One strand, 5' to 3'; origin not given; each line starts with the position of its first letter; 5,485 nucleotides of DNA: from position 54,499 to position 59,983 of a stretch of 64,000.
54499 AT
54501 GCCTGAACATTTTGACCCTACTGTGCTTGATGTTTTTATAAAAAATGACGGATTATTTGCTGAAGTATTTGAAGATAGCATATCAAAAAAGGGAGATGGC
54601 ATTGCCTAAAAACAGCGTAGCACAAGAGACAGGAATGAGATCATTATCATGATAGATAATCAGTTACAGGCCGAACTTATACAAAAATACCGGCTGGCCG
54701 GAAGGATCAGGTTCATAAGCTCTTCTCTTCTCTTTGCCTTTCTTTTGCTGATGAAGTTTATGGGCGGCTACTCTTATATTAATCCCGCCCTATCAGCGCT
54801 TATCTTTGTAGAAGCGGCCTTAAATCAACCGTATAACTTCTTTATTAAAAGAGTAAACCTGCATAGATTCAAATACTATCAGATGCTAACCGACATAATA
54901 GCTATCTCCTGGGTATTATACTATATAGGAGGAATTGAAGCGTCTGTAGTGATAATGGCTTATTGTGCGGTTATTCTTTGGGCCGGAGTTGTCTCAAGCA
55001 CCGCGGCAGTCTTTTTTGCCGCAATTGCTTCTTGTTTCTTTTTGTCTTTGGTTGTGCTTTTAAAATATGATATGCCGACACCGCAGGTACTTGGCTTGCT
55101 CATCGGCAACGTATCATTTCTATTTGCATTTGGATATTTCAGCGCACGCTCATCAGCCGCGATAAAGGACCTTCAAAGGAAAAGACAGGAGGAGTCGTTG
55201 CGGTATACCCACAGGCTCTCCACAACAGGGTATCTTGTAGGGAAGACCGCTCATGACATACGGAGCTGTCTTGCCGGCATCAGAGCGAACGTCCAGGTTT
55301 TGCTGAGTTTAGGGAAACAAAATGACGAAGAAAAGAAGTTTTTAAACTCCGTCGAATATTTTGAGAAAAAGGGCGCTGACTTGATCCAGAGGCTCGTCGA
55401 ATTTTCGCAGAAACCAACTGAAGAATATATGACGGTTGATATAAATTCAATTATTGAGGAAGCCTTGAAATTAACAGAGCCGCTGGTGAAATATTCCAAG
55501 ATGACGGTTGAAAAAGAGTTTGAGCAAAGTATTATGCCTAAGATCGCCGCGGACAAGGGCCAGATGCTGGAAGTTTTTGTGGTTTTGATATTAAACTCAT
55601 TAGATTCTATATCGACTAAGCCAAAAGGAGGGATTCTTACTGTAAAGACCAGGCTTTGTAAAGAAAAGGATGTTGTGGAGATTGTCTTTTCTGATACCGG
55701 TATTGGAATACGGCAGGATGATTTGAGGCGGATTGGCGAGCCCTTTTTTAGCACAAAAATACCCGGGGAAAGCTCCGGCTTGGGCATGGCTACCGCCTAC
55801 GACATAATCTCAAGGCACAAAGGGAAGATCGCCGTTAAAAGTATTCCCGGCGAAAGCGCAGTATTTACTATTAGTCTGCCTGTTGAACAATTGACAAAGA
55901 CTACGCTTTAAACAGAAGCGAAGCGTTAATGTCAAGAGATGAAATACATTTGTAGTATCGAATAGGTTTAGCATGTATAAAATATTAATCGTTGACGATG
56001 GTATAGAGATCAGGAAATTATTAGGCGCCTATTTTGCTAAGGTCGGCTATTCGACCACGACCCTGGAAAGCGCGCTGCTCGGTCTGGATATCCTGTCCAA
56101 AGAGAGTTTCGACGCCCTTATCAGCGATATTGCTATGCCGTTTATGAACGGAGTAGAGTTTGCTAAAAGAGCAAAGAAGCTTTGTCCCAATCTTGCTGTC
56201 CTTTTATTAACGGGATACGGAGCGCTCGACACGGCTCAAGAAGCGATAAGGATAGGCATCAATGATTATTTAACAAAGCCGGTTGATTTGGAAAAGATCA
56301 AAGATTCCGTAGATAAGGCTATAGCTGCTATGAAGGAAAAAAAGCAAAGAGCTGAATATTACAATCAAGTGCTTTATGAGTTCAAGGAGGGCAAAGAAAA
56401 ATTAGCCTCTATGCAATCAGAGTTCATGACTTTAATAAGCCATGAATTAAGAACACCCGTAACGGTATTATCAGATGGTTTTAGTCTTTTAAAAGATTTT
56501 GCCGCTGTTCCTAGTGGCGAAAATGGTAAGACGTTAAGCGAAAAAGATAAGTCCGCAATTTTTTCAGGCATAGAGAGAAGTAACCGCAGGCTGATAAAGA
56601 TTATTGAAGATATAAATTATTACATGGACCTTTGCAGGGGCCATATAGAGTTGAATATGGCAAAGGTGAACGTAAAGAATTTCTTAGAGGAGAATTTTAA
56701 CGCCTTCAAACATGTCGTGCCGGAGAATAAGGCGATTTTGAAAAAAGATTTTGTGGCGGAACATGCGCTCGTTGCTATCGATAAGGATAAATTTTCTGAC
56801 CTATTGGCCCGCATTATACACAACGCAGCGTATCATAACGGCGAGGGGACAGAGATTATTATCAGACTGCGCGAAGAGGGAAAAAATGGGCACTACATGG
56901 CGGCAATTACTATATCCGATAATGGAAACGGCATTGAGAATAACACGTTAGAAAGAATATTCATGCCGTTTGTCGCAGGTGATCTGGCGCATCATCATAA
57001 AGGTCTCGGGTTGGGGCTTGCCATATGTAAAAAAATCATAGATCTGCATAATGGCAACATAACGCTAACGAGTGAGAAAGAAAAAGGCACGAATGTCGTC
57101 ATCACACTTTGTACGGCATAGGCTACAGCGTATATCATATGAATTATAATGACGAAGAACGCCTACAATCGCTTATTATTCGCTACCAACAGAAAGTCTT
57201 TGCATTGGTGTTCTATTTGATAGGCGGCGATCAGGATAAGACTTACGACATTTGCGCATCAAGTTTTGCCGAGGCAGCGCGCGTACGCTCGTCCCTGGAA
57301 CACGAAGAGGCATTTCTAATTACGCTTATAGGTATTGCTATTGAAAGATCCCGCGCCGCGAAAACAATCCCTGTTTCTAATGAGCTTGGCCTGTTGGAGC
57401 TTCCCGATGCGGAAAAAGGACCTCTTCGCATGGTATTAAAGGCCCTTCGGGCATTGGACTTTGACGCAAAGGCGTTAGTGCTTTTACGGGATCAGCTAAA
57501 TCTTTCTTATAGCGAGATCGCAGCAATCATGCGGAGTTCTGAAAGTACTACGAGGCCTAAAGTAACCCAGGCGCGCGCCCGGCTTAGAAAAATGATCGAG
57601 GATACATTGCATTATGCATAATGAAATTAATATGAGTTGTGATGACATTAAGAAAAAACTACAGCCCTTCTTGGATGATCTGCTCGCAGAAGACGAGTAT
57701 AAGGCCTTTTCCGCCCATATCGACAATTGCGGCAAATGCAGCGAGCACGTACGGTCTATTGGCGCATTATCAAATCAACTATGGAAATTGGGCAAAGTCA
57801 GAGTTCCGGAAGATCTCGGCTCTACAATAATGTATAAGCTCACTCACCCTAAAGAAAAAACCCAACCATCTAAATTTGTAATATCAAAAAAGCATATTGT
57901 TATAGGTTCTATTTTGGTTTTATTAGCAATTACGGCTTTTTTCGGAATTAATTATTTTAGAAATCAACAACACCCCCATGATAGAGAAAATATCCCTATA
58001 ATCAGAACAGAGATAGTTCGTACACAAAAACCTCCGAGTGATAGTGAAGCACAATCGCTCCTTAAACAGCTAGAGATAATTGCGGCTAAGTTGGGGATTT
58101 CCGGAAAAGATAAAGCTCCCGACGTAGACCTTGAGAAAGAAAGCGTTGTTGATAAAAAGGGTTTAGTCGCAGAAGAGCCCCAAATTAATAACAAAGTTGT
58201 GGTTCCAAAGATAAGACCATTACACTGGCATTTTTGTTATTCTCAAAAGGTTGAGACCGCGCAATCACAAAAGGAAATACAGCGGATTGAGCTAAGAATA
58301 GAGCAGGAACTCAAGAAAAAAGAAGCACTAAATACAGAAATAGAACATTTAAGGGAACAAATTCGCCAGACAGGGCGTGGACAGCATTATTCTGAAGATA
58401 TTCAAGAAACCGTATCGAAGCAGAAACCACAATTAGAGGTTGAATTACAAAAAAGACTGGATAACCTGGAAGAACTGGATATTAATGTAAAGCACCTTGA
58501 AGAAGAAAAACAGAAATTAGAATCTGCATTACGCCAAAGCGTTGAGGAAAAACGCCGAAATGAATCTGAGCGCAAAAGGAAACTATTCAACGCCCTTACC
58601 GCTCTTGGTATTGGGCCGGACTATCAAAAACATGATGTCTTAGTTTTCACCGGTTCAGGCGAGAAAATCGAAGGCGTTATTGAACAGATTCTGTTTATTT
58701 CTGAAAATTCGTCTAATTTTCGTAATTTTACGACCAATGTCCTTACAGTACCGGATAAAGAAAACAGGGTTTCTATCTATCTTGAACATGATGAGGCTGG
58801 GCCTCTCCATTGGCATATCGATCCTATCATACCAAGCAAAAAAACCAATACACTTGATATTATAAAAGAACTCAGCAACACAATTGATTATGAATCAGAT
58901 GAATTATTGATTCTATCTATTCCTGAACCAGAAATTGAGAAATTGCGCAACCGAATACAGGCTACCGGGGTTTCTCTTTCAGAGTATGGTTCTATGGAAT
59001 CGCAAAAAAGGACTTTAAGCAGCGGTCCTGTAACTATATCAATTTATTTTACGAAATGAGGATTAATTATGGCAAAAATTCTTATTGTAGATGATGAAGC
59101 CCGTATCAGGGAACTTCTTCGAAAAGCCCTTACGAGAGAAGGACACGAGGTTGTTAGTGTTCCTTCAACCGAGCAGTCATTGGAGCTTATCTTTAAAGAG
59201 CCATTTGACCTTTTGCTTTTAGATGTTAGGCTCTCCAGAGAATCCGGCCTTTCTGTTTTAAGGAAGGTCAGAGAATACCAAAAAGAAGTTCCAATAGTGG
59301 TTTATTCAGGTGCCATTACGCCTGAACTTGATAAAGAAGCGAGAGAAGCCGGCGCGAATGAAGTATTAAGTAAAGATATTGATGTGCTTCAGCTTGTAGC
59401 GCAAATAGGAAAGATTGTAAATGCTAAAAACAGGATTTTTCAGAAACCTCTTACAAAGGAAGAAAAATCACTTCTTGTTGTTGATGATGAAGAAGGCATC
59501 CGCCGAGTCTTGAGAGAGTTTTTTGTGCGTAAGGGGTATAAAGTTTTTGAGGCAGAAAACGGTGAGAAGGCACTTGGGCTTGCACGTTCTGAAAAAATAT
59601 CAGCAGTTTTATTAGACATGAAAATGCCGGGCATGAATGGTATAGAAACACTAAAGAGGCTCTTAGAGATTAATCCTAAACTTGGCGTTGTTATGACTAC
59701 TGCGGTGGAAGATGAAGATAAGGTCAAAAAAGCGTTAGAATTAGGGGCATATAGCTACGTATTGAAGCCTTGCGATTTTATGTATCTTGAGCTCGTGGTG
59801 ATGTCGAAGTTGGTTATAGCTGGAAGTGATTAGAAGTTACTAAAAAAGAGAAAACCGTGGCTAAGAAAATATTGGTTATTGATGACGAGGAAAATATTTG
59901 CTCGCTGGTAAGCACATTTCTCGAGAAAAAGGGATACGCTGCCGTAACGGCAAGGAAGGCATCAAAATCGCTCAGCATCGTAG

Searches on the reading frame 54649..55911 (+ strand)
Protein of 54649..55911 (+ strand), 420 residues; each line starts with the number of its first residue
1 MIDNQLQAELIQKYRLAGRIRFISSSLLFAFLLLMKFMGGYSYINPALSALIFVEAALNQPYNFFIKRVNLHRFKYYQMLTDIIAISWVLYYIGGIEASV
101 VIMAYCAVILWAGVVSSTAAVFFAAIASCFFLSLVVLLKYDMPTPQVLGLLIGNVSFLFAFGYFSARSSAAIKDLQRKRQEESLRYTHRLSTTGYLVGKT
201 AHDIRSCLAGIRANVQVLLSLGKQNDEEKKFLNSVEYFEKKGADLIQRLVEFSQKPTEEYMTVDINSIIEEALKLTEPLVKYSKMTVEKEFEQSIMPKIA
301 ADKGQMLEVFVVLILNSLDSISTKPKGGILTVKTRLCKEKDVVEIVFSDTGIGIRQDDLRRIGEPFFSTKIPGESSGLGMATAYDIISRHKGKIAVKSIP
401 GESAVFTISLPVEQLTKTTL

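Call 59: search_protein_families(library=pfam, proteins=[window:54649-55911:+], max_evalue=0.0001)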
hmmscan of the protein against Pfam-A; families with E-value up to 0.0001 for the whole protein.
window:54649-55911:+ (420 aa): 2 families
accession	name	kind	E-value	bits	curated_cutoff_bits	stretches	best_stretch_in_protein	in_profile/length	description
PF02518.31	HATPase_c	-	1.6e-16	61.2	26.4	1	305-413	5-110/111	Histidine kinase-, DNA gyrase B-, and HSP90-like ATPase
PF00512.31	HisKA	-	8.3e-05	23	26.9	0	197-255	6-63/66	His Kinase A (phospho-acceptor) domain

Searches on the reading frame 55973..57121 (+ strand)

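Call 59: search_protein_families(library=pfam, proteins=[window:55973-57121:+], max_evalue=0.0001)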
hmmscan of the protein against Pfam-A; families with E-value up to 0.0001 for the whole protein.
window:55973-57121:+ (382 aa): 3 families
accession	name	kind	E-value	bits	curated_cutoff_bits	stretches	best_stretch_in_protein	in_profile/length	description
PF00072.30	Response_reg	-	1.6e-24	86.7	30.2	1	4-113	1-110/111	Response regulator receiver domain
PF02518.31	HATPase_c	-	1.4e-21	77.5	26.4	1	270-379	2-107/111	Histidine kinase-, DNA gyrase B-, and HSP90-like ATPase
PF00512.31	HisKA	-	7.7e-08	32.7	26.9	1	148-216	2-59/66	His Kinase A (phospho-acceptor) domain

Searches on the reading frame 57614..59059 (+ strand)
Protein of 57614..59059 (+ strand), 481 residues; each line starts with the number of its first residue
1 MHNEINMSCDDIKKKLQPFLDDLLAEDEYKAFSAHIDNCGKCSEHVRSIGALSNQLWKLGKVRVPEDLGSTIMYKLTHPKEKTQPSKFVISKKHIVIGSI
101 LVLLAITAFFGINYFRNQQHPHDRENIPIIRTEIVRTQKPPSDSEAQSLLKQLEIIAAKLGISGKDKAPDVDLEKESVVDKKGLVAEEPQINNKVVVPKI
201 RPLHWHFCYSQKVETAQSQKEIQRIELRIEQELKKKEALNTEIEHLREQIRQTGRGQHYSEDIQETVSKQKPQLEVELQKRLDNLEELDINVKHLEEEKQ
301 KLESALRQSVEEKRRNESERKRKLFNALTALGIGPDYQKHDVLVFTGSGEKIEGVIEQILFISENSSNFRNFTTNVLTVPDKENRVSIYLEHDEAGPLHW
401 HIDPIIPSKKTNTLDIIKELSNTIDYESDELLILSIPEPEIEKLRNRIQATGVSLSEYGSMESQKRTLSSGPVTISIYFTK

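Call 59: search_protein_families(library=pfam, proteins=[window:57614-59059:+], max_evalue=0.0001)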
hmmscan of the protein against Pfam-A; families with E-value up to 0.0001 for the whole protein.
window:57614-59059:+ (481 aa): 2 families
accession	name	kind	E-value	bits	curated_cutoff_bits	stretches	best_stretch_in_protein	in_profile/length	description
PF13490.11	zf-HC2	-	1.7e-06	28.5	22.2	1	9-42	1-34/35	Putative zinc-finger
PF05859.17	Mis12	-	7.2e-06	26.4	25.7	0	193-322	95-220/231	Mis12 protein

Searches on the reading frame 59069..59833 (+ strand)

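Call 59: search_protein_families(library=pfam, proteins=[window:59069-59833:+], max_evalue=0.0001)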
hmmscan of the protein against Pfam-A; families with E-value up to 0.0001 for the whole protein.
window:59069-59833:+ (254 aa): 2 families
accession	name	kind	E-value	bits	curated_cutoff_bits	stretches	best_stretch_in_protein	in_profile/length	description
PF00072.30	Response_reg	-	3e-54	182.4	30.2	2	136-238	2-104/111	Response regulator receiver domain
PF03709.21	OKR_DC_1_N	-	9.2e-05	23.1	29.3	0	13-80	6-70/111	Orn/Lys/Arg decarboxylase, N-terminal domain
